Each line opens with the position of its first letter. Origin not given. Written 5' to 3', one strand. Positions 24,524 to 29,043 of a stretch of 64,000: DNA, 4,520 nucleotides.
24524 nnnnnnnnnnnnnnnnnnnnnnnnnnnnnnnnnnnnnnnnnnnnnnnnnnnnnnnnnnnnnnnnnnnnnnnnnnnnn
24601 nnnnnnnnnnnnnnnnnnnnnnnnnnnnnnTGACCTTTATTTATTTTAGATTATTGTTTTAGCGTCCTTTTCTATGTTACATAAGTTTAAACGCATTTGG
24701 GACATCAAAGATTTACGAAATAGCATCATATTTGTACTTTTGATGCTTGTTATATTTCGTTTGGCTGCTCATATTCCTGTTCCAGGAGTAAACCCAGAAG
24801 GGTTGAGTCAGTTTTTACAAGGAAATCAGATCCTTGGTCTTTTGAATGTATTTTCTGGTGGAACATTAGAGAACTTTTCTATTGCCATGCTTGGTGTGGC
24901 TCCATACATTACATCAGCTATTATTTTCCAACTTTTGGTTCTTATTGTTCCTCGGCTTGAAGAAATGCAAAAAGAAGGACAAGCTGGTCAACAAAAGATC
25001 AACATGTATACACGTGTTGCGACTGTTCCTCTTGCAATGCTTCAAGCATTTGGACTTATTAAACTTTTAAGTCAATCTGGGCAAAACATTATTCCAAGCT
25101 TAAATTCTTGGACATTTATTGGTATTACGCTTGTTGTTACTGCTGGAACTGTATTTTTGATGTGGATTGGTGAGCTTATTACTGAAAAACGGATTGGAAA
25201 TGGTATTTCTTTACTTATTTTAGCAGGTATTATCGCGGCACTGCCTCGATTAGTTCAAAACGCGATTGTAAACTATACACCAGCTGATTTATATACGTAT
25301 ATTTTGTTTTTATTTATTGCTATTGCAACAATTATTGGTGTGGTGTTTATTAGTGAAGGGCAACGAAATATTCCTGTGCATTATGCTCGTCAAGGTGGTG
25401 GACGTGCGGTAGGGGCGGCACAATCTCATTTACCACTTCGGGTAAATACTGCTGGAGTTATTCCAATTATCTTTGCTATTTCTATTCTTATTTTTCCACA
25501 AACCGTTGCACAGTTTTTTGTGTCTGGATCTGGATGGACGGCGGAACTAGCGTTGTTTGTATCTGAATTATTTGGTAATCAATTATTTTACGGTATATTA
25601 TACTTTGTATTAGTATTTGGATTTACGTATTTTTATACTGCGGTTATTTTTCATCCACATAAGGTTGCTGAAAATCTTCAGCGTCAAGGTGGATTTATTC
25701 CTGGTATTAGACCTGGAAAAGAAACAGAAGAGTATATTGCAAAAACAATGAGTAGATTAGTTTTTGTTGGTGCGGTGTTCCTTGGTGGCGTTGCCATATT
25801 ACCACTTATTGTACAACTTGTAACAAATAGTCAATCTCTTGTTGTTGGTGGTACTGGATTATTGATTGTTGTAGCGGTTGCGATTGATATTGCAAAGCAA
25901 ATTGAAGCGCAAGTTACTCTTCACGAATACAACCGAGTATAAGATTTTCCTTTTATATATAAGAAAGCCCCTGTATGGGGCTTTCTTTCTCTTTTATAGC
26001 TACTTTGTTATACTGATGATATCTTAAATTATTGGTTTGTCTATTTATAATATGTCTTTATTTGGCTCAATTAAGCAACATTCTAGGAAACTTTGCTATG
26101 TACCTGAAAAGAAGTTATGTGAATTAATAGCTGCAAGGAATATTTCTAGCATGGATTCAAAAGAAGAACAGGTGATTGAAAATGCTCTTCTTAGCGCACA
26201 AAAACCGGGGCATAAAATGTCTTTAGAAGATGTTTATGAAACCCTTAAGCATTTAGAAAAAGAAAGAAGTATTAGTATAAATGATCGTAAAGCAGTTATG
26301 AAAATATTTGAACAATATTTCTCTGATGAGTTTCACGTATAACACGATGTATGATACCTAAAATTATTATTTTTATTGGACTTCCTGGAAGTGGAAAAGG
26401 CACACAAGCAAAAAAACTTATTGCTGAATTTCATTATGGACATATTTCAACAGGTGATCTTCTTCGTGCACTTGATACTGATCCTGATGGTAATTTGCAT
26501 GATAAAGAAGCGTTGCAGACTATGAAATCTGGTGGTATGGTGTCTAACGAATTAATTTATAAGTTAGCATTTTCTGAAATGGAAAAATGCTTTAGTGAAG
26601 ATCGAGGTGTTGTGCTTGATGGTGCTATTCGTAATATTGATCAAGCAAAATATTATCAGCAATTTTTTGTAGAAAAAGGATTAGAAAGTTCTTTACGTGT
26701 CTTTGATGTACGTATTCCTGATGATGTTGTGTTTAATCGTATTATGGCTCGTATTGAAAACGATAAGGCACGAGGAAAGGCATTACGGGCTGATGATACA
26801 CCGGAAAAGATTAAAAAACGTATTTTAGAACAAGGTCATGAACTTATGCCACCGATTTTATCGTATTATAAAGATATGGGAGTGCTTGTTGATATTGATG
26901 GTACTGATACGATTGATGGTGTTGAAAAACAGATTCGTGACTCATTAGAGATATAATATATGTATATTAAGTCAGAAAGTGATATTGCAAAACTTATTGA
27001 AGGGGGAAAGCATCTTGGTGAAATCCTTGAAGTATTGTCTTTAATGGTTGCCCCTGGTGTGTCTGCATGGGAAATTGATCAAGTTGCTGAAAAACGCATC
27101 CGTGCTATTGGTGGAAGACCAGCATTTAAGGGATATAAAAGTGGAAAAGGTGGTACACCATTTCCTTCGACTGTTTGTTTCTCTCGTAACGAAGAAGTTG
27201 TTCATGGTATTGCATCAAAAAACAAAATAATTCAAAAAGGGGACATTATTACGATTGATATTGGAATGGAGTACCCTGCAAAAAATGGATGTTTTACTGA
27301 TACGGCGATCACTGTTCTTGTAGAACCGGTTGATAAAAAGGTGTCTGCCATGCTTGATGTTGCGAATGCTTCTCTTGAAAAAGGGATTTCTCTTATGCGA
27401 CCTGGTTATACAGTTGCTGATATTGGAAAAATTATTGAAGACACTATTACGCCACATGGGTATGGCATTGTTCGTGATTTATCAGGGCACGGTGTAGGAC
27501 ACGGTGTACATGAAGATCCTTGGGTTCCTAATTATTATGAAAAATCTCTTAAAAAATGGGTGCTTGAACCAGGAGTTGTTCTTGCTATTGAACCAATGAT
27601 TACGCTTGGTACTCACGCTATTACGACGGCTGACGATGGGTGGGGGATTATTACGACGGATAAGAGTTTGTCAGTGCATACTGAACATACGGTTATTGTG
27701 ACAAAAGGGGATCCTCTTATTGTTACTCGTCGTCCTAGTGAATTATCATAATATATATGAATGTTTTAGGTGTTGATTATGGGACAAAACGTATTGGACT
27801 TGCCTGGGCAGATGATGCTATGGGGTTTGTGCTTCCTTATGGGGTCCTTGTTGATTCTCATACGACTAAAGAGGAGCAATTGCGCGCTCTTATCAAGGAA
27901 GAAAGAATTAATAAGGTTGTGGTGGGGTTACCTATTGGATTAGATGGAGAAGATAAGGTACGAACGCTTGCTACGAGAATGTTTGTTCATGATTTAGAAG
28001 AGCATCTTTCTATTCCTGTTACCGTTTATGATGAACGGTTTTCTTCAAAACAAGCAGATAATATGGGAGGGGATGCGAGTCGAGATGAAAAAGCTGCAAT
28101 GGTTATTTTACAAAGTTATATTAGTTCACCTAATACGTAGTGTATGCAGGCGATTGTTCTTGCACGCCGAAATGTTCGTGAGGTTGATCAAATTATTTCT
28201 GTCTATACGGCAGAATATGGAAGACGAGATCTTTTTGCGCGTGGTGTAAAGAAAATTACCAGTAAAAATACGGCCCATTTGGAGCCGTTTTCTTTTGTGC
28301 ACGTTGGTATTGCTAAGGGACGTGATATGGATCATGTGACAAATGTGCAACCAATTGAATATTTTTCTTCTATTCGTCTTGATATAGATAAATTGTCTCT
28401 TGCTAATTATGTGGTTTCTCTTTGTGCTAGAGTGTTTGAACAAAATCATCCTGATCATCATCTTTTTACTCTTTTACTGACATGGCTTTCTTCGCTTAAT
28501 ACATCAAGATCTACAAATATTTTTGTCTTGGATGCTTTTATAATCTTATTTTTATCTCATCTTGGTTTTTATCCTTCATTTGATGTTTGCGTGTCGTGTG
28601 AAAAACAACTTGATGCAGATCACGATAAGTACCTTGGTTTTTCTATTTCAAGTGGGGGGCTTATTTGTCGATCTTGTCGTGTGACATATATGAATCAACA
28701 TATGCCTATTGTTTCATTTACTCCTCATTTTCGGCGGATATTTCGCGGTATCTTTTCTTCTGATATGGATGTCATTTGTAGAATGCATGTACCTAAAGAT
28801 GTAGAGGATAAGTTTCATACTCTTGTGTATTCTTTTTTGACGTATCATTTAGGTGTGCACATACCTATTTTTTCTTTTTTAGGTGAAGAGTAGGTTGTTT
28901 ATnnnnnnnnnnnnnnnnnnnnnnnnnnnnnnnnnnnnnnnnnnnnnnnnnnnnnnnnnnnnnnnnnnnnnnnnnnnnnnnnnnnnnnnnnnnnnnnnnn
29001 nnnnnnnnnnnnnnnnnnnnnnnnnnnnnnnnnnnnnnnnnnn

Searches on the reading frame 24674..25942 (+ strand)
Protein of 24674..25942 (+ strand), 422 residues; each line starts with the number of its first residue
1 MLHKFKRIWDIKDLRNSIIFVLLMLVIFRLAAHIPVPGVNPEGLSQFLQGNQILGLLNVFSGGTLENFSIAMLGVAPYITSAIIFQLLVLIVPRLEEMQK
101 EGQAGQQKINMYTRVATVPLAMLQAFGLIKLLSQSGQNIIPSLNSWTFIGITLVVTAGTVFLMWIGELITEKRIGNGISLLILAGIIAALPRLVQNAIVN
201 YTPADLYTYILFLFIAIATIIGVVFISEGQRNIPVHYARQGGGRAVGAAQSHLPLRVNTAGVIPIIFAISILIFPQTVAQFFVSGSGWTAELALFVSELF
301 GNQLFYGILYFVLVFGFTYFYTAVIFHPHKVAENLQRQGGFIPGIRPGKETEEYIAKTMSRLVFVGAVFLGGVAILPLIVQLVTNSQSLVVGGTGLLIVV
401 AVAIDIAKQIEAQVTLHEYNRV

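Call 74: search_protein_families(library=pfam, proteins=[window:24674-25942:+], max_evalue=0.001)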
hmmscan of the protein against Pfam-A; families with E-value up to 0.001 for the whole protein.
window:24674-25942:+ (422 aa): 1 family
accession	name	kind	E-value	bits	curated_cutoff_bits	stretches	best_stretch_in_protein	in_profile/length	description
PF00344.25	SecY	-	1.8e-101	340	32.2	1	69-406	1-305/306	SecY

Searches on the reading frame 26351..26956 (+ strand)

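Call 74: search_protein_families(library=pfam, proteins=[window:26351-26956:+], max_evalue=0.001)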
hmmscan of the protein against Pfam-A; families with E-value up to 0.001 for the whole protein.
window:26351-26956:+ (201 aa): 5 families
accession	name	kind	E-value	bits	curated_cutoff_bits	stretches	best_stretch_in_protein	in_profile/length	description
PF00406.28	ADK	-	4.4e-30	105.2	26.8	1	9-177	2-150/151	Adenylate kinase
PF13207.12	AAA_17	-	2.2e-20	73.8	27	1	9-155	1-136/136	AAA domain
PF13671.12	AAA_33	-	5.9e-10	40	27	1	6-141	2-125/143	AAA domain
PF06414.18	Zeta_toxin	-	9.3e-06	25.6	22.3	1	3-145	16-151/199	Zeta toxin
PF13238.12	AAA_18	-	3.6e-05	24.7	29.4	1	6-142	1-119/128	AAA domain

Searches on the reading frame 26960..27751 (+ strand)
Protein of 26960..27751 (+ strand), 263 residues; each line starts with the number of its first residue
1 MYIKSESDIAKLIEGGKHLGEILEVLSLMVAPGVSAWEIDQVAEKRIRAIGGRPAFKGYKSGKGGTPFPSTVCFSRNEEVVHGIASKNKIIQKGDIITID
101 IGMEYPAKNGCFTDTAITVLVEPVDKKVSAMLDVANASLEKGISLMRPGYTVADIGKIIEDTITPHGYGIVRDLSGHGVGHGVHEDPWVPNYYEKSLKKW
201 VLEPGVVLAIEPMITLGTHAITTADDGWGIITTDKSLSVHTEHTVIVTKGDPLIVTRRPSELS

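Call 74: search_protein_families(library=pfam, proteins=[window:26960-27751:+], max_evalue=0.001)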
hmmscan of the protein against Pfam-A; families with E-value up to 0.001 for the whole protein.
window:26960-27751:+ (263 aa): 1 family
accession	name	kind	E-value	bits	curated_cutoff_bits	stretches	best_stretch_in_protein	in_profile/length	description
PF00557.29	Peptidase_M24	-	1.4e-40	139.7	23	1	21-249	12-208/208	Metallopeptidase family M24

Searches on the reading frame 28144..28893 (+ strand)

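Call 74: search_protein_families(library=pfam, proteins=[window:28144-28893:+], max_evalue=0.001)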
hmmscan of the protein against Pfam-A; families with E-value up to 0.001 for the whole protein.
window:28144-28893:+ (249 aa): 2 families
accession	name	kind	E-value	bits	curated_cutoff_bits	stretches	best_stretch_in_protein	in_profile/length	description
PF02565.21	RecO_C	-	1.6e-18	67.4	22.1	1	78-238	1-151/157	Recombination protein O C terminal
PF11967.14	RecO_N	-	1.4e-17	63.9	27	1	2-74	7-80/80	Recombination protein O N terminal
